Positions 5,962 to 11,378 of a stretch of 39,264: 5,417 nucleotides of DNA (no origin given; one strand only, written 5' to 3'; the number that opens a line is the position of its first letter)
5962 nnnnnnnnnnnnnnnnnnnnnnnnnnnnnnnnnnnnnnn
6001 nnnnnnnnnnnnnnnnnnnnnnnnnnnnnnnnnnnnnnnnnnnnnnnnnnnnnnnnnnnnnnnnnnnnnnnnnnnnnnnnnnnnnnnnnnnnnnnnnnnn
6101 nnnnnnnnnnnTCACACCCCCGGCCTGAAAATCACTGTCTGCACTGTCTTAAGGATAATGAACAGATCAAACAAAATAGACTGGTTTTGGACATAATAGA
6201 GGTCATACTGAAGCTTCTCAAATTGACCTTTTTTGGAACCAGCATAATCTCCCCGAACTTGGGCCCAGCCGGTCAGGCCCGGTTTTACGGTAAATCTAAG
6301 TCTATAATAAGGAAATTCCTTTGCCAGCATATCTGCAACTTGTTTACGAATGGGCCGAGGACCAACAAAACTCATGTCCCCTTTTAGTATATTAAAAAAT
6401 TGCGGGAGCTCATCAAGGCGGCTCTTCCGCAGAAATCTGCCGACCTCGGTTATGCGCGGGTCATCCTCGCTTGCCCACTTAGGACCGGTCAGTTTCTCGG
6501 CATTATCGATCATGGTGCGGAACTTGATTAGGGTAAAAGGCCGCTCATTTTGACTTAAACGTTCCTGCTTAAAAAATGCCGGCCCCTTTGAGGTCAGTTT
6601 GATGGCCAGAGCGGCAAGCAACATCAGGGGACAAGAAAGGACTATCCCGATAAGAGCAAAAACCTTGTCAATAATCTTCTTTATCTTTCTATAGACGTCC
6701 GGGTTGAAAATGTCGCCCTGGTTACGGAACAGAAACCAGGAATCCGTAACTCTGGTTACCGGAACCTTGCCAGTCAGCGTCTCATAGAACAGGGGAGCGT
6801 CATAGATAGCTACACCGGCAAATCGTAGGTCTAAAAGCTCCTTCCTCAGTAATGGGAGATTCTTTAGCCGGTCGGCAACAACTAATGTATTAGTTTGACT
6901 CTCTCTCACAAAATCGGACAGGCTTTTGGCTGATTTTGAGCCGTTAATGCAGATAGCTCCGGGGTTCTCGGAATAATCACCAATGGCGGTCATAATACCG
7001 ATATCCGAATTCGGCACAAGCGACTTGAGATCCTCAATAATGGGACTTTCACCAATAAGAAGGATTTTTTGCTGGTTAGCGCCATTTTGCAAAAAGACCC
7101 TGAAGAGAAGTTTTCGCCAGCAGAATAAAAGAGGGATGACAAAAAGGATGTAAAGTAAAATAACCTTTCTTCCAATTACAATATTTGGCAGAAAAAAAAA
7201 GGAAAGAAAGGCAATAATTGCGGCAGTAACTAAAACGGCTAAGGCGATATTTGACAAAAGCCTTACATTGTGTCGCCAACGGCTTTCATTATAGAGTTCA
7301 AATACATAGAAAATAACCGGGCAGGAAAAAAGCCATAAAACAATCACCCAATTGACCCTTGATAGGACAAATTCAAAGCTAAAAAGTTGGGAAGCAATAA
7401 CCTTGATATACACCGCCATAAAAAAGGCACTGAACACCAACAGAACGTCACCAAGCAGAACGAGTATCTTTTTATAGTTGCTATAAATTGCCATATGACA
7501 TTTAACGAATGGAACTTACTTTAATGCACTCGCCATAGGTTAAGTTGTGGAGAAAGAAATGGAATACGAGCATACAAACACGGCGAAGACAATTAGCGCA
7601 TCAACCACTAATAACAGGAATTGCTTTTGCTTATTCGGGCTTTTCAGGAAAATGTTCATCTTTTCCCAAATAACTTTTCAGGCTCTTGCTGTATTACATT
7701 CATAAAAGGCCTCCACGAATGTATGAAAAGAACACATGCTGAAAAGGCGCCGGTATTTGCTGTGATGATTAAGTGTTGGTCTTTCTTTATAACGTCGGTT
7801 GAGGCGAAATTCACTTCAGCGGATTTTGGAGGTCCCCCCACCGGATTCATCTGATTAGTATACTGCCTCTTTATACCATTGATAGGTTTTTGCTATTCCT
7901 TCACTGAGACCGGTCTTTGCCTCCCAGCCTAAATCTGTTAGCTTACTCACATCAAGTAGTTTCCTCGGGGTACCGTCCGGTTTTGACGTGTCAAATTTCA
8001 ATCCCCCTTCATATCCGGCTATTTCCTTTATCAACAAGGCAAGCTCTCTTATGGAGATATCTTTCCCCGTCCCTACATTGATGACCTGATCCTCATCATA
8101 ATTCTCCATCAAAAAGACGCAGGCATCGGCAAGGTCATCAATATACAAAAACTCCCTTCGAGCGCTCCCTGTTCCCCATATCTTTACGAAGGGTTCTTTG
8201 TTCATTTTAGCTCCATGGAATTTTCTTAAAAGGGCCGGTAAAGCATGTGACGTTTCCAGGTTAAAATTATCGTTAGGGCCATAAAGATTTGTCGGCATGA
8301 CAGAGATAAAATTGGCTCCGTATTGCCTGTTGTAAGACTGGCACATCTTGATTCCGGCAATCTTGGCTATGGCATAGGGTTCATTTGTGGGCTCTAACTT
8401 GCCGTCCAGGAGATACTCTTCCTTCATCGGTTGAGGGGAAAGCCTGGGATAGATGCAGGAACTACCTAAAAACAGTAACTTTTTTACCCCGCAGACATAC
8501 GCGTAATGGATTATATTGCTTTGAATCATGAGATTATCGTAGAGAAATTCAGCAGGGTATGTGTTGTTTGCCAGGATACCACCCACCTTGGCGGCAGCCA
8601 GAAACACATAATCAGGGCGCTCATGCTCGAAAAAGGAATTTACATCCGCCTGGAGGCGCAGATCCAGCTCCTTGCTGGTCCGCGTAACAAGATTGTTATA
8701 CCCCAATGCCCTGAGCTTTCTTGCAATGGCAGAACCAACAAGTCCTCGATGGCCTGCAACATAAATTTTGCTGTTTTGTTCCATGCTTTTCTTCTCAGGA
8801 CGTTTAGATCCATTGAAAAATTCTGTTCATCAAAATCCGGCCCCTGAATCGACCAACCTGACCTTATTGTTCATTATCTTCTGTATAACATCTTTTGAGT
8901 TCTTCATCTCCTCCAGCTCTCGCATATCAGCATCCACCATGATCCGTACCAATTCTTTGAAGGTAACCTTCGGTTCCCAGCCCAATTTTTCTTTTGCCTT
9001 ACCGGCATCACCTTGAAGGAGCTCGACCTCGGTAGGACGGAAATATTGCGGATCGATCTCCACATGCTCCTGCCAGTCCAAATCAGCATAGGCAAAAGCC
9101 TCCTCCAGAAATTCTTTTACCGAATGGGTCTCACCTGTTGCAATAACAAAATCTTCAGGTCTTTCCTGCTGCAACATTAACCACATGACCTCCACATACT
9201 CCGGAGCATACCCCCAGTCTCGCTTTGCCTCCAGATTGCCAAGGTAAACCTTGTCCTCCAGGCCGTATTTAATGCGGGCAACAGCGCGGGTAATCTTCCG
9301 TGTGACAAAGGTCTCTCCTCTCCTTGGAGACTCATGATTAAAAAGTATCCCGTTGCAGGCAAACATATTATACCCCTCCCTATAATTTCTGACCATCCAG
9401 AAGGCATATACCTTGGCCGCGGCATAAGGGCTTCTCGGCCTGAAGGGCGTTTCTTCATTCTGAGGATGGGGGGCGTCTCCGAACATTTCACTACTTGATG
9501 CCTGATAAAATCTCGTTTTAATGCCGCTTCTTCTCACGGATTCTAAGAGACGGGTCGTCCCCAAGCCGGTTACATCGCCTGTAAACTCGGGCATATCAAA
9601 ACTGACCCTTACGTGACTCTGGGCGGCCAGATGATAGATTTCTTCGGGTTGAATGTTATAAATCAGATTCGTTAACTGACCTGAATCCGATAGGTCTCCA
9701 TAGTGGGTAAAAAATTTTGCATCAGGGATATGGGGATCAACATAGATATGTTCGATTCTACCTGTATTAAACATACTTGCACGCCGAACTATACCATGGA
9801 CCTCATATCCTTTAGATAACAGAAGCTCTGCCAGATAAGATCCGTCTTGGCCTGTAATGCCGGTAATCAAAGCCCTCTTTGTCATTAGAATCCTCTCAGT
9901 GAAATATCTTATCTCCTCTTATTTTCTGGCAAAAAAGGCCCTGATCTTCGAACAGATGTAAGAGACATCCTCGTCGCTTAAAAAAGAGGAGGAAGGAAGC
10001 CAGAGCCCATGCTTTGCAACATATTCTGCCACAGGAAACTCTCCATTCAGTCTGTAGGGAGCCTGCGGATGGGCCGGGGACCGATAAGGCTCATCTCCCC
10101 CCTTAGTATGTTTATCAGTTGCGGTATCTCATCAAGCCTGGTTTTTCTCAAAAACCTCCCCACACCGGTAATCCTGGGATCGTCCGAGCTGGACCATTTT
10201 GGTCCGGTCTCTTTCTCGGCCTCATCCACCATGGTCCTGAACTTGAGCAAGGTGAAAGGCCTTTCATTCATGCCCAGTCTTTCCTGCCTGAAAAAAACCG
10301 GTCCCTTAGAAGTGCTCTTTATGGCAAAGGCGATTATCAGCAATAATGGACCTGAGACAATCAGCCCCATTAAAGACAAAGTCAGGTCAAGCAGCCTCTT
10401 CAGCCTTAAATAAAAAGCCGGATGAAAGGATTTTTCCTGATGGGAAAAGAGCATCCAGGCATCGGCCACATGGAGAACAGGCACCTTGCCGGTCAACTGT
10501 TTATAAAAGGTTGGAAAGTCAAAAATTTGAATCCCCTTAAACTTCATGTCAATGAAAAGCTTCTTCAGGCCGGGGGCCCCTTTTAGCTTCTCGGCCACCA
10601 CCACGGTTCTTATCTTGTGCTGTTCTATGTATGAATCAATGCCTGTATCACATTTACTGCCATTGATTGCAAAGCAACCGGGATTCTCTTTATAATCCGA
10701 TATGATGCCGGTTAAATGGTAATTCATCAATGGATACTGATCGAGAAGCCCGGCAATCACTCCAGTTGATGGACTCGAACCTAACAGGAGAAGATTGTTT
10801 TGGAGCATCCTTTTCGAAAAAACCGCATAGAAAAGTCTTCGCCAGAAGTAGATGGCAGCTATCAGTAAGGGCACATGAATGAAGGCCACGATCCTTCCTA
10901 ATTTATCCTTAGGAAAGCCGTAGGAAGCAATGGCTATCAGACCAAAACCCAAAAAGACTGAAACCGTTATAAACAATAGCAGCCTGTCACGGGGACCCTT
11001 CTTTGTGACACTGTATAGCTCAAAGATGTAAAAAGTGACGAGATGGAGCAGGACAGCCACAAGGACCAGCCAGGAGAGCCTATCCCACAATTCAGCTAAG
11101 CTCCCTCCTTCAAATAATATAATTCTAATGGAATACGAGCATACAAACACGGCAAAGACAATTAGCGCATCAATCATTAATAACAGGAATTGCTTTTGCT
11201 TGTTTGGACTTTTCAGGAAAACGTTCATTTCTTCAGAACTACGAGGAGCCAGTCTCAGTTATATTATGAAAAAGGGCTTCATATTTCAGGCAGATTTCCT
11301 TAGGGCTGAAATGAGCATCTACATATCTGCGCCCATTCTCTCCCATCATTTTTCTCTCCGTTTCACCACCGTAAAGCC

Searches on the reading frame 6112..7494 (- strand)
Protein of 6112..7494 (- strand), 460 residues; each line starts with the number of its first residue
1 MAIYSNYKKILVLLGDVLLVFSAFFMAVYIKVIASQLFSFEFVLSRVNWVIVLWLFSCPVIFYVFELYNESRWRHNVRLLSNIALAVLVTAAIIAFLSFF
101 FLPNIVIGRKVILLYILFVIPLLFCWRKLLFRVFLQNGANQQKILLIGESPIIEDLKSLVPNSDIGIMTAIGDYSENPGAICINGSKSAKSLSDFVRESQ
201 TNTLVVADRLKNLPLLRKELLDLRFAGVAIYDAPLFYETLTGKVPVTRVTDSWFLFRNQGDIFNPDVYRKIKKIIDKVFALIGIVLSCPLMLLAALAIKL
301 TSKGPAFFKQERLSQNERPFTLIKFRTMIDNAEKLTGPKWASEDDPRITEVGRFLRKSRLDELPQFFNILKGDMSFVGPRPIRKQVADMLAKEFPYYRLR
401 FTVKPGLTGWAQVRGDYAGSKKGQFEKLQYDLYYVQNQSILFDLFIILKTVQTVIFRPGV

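Call 41: search_protein_families(library=pfam, proteins=[window:6112-7494:-], max_evalue=0.00001)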
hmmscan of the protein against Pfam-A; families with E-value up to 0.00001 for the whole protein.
window:6112-7494:- (460 aa): 2 families
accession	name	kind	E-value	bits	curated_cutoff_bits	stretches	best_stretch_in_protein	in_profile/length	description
PF02397.22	Bac_transf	-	2.2e-66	223.2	27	1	272-455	1-178/179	Bacterial sugar transferase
PF13727.12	CoA_binding_3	-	2.6e-06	28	25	1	65-159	3-99/175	CoA-binding domain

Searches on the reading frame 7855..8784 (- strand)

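Call 41: search_protein_families(library=pfam, proteins=[window:7855-8784:-], max_evalue=0.00001)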
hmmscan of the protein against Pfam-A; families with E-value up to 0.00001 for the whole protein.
window:7855-8784:- (309 aa): 2 families
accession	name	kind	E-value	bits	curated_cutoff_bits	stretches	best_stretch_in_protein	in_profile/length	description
PF01370.27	Epimerase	-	1.7e-65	221.2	20.9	1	7-238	1-240/240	NAD dependent epimerase/dehydratase family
PF16363.11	GDP_Man_Dehyd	-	6.7e-19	69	27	1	39-300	58-332/332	GDP-mannose 4,6 dehydratase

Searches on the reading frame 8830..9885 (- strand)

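Call 41: search_protein_families(library=pfam, proteins=[window:8830-9885:-], max_evalue=0.00001)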
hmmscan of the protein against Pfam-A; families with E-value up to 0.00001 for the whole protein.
window:8830-9885:- (351 aa): 3 families
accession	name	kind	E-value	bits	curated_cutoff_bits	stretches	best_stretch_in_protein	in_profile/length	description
PF16363.11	GDP_Man_Dehyd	-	4.8e-144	480.3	27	1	6-316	1-332/332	GDP-mannose 4,6 dehydratase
PF01370.27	Epimerase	-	7.5e-72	242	20.9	1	5-249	1-240/240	NAD dependent epimerase/dehydratase family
PF04321.23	RmlD_sub_bind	-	1.6e-07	31.1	27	1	4-175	2-146/287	RmlD substrate binding domain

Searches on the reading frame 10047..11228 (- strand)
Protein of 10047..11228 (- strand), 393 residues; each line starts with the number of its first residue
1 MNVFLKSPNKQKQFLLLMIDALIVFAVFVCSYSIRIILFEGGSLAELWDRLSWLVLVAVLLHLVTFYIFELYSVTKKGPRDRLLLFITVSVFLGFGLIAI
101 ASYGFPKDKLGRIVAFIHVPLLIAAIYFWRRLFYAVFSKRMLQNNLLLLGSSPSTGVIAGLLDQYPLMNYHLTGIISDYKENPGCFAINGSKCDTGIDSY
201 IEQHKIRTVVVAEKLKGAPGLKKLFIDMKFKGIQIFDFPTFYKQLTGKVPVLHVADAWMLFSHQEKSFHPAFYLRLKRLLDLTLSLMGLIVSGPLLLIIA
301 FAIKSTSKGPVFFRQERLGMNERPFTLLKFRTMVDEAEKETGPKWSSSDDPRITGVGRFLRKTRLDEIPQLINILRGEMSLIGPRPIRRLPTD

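Call 41: search_protein_families(library=pfam, proteins=[window:10047-11228:-], max_evalue=0.00001)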
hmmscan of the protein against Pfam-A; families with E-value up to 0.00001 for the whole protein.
window:10047-11228:- (393 aa): 1 family
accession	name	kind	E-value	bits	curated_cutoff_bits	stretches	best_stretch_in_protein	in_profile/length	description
PF02397.22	Bac_transf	-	1.9e-46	158.3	27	1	277-388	1-111/179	Bacterial sugar transferase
